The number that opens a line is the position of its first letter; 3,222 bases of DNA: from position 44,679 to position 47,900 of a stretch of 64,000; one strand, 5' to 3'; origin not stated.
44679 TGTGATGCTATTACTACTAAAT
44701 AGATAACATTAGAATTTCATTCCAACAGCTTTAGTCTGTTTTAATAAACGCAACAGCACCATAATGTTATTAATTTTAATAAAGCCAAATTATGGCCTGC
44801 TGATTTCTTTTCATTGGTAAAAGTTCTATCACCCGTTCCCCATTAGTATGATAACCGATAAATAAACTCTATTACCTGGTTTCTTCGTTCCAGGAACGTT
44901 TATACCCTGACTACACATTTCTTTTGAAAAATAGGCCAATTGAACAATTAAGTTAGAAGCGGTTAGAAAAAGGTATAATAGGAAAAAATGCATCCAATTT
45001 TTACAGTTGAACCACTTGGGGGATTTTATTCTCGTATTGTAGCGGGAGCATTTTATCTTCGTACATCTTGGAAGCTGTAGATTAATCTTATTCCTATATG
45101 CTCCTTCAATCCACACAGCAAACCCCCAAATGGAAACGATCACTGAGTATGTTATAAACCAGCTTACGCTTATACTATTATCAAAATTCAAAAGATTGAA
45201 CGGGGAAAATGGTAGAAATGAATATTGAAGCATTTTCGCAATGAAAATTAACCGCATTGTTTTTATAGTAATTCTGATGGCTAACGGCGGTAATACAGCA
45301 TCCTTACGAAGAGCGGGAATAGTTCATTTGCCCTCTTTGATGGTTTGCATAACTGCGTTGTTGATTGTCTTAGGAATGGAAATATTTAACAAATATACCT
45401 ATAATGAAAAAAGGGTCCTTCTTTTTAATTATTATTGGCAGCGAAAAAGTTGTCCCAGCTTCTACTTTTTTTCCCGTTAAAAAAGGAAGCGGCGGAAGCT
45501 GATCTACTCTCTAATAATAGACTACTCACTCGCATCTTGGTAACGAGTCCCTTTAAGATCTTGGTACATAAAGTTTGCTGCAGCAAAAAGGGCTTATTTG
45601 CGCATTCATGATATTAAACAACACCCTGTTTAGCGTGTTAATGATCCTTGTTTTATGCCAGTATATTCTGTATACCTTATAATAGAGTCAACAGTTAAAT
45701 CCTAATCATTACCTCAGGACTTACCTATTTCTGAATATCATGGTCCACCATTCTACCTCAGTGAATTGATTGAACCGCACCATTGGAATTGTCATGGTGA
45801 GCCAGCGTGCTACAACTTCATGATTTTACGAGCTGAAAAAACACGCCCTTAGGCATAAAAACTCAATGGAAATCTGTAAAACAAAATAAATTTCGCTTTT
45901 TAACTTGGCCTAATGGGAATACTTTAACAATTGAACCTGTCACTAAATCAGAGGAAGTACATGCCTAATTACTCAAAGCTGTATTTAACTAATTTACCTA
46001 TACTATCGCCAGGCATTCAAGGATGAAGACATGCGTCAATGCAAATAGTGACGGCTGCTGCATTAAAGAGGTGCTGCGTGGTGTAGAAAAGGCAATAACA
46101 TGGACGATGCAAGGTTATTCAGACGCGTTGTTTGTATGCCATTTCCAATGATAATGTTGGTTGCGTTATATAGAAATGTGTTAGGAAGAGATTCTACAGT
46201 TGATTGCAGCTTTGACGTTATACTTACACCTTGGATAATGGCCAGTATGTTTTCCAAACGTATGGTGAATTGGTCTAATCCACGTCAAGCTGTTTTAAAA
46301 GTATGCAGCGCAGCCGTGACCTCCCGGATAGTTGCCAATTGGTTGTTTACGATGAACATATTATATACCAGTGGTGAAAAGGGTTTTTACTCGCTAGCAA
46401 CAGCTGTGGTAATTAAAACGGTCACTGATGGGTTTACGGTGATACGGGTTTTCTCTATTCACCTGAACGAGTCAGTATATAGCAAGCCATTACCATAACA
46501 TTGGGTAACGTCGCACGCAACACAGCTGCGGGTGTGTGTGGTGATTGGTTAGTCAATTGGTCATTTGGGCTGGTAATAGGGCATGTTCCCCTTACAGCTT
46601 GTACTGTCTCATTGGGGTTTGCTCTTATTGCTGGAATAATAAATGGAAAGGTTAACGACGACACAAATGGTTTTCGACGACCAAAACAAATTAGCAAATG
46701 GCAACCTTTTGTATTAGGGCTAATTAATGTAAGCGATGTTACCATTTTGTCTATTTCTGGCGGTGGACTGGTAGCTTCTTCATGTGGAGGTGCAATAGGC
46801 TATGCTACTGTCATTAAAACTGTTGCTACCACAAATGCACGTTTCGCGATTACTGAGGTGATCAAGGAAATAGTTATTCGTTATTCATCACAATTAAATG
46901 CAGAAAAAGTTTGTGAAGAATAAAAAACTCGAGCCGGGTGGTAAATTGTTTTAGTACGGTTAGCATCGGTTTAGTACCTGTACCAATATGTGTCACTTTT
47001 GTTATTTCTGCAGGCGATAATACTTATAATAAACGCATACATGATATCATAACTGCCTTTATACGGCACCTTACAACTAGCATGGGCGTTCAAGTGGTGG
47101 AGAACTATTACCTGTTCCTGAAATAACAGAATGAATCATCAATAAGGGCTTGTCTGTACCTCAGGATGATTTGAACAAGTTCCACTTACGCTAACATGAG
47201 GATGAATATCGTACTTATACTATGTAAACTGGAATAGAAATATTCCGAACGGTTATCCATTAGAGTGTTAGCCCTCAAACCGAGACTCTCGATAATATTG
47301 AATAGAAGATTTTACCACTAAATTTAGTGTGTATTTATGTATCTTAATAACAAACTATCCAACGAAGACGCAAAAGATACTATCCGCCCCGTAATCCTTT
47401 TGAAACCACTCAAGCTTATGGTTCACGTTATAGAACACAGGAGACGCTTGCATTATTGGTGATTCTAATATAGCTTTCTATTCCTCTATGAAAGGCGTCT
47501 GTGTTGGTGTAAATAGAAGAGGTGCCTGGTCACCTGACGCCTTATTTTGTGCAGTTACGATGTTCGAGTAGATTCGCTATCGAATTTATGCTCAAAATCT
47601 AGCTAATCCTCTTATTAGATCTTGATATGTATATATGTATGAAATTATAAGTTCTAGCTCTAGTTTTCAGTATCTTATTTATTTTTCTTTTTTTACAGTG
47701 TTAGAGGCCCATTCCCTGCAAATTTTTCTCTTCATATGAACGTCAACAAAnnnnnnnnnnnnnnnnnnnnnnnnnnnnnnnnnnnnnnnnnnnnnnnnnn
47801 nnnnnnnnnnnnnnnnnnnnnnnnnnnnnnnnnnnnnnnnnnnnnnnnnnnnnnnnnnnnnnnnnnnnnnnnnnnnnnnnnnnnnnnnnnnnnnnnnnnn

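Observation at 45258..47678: Unusually long (2.4 kb) ORF-poor interval between YIL029C and EMC5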

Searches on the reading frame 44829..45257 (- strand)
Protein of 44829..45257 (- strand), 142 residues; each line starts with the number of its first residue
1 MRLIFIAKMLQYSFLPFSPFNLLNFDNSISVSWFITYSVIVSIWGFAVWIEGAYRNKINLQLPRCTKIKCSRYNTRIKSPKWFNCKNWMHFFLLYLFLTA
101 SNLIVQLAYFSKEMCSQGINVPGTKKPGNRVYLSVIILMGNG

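Call 30: find_homologous_proteins(query=window:44829-45257:-, max_evalue=0.001)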
Query window:44829-45257:- (142 aa): 7 proteins with E <= 0.001 among 10 candidates.
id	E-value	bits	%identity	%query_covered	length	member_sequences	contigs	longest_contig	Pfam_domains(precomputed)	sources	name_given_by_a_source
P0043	2.0e-89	315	99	100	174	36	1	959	PF15701.11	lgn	-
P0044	8.7e-75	267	85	100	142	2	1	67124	PF15701.11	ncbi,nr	ncbi:CFC_HP_G0006680.mRNA.1.CDS.1 [Saccharomyces cerevisiae]|nr:CFC_HP_G0006680.mRNA.1.CDS.1 [Saccha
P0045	6.3e-72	258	84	100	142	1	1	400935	PF15701.11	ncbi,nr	ncbi:AKR_HP2_G0026250.mRNA.1.CDS.1 [Saccharomyces cerevisiae]|nr:AKR_HP2_G0026250.mRNA.1.CDS.1 [Sacc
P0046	1.5e-55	205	70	98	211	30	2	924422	PF15701.11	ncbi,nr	ncbi:HN1_G0024860.mRNA.1.CDS.1 [Saccharomyces cerevisiae]|nr:HN1_G0024860.mRNA.1.CDS.1 [Saccharomyce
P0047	2.2e-53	198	66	98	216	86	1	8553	PF15701.11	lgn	-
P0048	2.2e-50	188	64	97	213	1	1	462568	PF15701.11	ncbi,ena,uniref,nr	ncbi:SMKI09G1365 [Saccharomyces mikatae IFO 1815]|uniref:SMKI09G1365 protein n=1 Tax=Saccharomyces m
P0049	1.0e-27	115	51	83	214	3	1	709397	PF15701.11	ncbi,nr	ncbi:hypothetical protein SKDZ_10G1515 [Saccharomyces kudriavzevii ZP591]|nr:hypothetical protein SK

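Call 31: find_encoding_contigs(protein=P0048, flank=10000, max_places=1)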
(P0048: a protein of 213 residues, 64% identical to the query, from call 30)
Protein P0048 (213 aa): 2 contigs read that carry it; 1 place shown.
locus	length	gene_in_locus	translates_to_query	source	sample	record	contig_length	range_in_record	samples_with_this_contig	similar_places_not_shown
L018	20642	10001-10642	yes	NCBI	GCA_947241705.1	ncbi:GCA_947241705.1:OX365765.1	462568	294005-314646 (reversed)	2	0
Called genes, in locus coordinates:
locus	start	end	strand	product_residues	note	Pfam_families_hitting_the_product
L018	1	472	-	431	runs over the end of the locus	PF04280:Tim44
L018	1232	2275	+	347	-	PF02535:Zip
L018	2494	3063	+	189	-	PF16561:AMPK1_CBM (weak)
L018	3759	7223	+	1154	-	PF08514:STAG, PF21581:SCD, PF21767:SCC3_C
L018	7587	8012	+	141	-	PF10270:MMgT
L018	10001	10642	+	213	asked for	PF15701:DUF4668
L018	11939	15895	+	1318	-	PF12906:RINGv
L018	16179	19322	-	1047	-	PF02902:Peptidase_C48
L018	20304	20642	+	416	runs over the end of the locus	PF02197:RIIa, PF00027:cNMP_binding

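Call 32: find_encoding_contigs(protein=P0045, flank=10000, max_places=1)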
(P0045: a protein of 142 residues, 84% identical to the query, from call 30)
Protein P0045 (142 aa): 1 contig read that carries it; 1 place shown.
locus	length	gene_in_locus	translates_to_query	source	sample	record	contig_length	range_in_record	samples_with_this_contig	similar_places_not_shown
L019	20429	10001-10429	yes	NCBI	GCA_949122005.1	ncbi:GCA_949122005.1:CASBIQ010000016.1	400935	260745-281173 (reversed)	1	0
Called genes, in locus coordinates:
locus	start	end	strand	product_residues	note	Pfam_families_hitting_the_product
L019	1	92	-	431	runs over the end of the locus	PF04280:Tim44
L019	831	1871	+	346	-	PF02535:Zip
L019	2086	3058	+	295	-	PF16561:AMPK1_CBM (weak)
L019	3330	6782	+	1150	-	PF08514:STAG, PF21581:SCD, PF21767:SCC3_C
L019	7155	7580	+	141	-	PF10270:MMgT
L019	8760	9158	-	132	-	-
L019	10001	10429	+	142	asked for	PF15701:DUF4668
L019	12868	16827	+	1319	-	PF12906:RINGv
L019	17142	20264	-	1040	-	-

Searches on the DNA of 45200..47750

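Call 79: search_rna_families(source=window, start=45200, end=47750, threshold=evalue, max_evalue=1)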
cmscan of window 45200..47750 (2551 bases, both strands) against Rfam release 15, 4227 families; matches with E-value up to 1: 4.
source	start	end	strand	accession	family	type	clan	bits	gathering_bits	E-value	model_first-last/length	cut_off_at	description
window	47492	47543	+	RF00344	snoZ267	Gene; snRNA; snoRNA; CD-box;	-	22.1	43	0.48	1-73/73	no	Small nucleolar RNA Z267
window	47191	47263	+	RF01662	ceN89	Gene; snRNA; snoRNA; CD-box;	-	21.6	48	0.22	1-78/78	no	Caenorhabditis snoRNA ceN89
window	47572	47633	+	RF02218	ZNRD1-AS1_1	Gene; lncRNA;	-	20.6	50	0.33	1-68/68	no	ZNRD1 antisense RNA 1 conserved region 1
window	45332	45496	+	RF01295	SCARNA7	Gene; snRNA; snoRNA; scaRNA;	-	15.4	65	0.57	1-330/330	no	Small Cajal body-specific RNA 7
